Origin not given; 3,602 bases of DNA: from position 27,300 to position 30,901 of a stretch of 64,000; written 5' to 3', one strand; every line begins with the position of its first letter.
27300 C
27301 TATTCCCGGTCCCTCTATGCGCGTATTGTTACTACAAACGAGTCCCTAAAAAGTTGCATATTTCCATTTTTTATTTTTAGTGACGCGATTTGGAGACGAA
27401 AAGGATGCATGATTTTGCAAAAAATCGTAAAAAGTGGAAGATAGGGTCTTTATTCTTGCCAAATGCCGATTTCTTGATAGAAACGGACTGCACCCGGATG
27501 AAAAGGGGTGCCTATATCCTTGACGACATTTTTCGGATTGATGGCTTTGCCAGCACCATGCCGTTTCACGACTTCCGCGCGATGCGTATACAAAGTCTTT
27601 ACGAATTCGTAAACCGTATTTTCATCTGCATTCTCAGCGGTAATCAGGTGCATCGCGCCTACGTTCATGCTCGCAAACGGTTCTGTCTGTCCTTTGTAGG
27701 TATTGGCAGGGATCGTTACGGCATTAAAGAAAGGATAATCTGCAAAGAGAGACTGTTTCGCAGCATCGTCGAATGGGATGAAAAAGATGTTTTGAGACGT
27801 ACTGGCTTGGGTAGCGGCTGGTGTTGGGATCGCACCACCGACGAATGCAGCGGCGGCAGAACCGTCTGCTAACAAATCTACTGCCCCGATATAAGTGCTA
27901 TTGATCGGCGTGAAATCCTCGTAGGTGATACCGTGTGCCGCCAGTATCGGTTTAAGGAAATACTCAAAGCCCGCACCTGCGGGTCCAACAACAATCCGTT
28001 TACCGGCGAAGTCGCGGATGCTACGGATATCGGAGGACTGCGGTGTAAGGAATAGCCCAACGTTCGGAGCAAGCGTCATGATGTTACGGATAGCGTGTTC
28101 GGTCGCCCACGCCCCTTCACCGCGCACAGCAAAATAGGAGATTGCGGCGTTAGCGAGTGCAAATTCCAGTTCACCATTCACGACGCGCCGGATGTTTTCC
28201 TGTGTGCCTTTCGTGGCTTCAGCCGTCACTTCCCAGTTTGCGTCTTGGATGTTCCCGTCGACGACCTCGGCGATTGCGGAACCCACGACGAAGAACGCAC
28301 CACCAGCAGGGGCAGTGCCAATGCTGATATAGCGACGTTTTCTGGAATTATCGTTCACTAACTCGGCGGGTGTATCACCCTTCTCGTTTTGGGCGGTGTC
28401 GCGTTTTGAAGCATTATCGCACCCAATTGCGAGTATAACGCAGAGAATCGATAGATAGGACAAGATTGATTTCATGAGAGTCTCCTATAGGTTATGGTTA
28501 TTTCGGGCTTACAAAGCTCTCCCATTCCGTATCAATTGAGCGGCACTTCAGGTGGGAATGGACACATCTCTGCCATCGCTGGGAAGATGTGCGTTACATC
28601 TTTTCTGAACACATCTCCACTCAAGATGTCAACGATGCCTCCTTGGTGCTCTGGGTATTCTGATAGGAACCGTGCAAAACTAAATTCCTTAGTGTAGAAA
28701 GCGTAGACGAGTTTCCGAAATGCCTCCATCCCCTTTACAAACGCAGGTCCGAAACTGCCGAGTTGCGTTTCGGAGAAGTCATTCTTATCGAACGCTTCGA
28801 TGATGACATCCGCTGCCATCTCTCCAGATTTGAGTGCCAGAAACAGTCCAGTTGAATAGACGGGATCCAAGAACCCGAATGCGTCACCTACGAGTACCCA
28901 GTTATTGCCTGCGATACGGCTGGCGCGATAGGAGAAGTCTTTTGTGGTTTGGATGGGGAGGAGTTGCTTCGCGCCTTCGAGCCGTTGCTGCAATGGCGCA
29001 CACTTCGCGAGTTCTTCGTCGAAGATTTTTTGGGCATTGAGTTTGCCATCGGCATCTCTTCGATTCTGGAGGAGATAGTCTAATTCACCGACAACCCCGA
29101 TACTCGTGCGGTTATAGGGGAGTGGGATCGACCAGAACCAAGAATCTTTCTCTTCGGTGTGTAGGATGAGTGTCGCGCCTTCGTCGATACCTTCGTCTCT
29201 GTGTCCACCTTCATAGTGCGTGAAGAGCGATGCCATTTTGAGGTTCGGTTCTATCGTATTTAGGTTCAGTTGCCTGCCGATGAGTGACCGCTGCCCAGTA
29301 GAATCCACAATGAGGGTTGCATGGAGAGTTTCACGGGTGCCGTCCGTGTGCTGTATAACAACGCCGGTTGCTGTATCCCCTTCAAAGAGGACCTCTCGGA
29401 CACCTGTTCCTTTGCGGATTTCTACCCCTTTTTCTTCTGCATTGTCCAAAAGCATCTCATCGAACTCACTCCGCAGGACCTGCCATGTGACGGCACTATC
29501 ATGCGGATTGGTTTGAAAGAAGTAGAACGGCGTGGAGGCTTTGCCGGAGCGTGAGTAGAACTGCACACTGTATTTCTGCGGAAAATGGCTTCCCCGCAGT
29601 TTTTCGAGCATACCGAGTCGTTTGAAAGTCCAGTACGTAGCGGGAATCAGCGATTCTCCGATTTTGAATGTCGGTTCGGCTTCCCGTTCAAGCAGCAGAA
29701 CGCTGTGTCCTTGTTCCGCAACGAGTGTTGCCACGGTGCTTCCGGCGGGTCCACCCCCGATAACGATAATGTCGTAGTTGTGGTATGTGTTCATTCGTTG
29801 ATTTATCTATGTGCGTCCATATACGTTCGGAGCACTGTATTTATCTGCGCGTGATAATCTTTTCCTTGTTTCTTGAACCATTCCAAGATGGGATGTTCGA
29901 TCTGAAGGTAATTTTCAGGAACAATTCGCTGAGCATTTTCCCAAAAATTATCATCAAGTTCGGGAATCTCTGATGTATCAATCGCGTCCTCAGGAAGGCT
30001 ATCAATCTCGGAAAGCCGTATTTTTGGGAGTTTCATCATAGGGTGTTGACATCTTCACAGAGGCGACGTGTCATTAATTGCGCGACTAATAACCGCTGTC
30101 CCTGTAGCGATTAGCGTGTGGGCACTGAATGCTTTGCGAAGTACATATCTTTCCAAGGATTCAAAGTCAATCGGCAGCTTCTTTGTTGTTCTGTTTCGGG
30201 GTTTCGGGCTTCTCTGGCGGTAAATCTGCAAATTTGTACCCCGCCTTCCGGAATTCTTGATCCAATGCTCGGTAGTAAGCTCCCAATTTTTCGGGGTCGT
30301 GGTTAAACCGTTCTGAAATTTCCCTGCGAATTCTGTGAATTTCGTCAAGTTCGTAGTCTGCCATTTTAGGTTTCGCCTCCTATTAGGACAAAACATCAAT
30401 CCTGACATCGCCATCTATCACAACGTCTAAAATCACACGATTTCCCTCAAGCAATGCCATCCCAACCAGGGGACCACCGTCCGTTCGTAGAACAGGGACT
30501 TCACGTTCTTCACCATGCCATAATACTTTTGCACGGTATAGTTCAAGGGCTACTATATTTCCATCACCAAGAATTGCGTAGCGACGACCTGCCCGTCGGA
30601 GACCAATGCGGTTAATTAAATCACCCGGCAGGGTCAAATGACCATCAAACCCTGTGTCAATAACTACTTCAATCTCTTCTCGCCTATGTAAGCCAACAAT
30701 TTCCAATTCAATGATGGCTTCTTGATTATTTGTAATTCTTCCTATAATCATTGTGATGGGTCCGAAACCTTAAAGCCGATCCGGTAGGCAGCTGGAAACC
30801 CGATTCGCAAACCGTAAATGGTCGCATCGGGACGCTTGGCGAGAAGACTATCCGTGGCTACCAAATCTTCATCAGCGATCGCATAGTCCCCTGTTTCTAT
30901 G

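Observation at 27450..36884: Orphan tailoring-enzyme cluster: Fe-ADH, PQQ propeller, HemN-like radical SAM, CoA ligase, halogenase-like enzyme, TAXI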

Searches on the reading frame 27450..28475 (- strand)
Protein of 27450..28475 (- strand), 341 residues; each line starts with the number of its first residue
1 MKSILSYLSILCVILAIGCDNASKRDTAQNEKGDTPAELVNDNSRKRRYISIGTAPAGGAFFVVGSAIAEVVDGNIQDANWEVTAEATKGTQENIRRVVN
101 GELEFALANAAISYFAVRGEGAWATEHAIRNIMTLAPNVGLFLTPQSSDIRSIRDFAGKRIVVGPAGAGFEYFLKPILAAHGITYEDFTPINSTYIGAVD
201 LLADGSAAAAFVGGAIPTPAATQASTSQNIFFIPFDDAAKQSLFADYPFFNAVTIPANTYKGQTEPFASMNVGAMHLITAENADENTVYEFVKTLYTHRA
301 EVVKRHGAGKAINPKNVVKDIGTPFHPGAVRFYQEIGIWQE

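Call 4: search_protein_families(library=pfam, proteins=[window:27450-28475:-], max_evalue=0.01)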
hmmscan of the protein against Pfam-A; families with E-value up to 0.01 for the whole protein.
window:27450-28475:- (341 aa): 3 families
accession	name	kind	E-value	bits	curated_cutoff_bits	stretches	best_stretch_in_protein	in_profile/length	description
PF16868.10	NMT1_3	-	3.4e-61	207.8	27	1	52-337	1-289/289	NMT1-like family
PF12974.12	Phosphonate-bd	-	3.5e-08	33.5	27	1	82-222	30-172/242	ABC transporter, phosphonate, periplasmic substrate-binding protein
PF09084.16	NMT1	-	1.8e-07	31.7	20.5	1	78-212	18-146/216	NMT1/THI5 like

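Call 5: search_protein_families(library=ncbifam, proteins=[window:27450-28475:-], max_evalue=0.01)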
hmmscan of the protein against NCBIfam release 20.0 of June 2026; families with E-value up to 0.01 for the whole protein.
window:27450-28475:- (341 aa): 2 families
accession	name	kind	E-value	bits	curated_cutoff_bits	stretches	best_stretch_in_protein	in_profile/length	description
TIGR02122.1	TRAP_TAXI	subfamily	2.3e-68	230.4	84.35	1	2-337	2-320/320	TAXI family TRAP transporter solute-binding subunit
TIGR01728.1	SsuA_fam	subfamily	0.00093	18.5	163.5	1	138-210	83-154/290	aliphatic sulfonate ABC transporter substrate-binding protein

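Call 44: search_solved_structures(query=window:27450-28475:-, max_evalue=0.001)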
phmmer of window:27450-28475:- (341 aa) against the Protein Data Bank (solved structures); distinct sequences matched with E-value up to 0.001: 7.
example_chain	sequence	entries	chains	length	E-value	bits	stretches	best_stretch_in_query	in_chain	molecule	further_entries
1us4_A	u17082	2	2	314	4.1e-36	128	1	47-338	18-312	PUTATIVE GLUR0 LIGAND BINDING CORE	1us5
8u79_A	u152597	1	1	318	4.4e-36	127.9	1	47-338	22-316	Immunogenic protein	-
9oz4_A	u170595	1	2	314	2.1e-30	109.3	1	47-339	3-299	TRAP transporter solute receptor, TAXI family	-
4ddd_A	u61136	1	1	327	5.2e-29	104.7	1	40-338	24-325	Immunogenic protein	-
8s4j_A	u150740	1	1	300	2.5e-27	99.2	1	47-338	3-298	TAXI family TRAP transporter solute-binding subunit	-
9ibo_A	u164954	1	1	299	4.1e-27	98.5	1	48-338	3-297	TAXI family TRAP transporter solute-binding subunit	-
9ibp_A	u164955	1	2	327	1.7e-26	96.5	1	46-338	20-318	Immunogenic protein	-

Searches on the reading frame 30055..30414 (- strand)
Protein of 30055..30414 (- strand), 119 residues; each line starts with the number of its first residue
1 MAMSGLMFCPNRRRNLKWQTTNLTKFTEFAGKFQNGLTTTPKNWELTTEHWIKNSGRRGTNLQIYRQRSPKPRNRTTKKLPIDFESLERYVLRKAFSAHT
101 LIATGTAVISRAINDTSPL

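Call 4: search_protein_families(library=pfam, proteins=[window:30055-30414:-], max_evalue=0.01)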
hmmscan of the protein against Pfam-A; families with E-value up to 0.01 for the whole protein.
window:30055-30414:- (119 aa): 0 families

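Call 5: search_protein_families(library=ncbifam, proteins=[window:30055-30414:-], max_evalue=0.01)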
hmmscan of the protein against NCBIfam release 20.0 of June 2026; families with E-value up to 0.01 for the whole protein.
window:30055-30414:- (119 aa): 0 families

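Call 47: search_protein_families(library=pfam, proteins=[window:30055-30414:-], max_evalue=0.1)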
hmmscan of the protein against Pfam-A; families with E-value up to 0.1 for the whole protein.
window:30055-30414:- (119 aa): 0 families

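Call 81: search_protein_families(library=padloc, proteins=[window:30055-30414:-], max_evalue=0.01)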
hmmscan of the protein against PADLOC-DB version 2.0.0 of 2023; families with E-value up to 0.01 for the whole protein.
window:30055-30414:- (119 aa): 0 families

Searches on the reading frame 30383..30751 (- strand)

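Call 4: search_protein_families(library=pfam, proteins=[window:30383-30751:-], max_evalue=0.01)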
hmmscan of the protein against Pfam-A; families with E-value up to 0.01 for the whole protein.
window:30383-30751:- (122 aa): 0 families

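Call 5: search_protein_families(library=ncbifam, proteins=[window:30383-30751:-], max_evalue=0.01)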
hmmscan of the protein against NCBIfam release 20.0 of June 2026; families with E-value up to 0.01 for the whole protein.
window:30383-30751:- (122 aa): 1 family
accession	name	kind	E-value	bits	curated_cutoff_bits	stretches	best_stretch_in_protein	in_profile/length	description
TIGR03698.1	clan_AA_DTGF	subfamily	2.3e-14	53.6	57.35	1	15-109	3-101/107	clan AA aspartic protease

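Call 81: search_protein_families(library=padloc, proteins=[window:30383-30751:-], max_evalue=0.01)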
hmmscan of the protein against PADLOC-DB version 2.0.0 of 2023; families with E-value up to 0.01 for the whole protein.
window:30383-30751:- (122 aa): 0 families
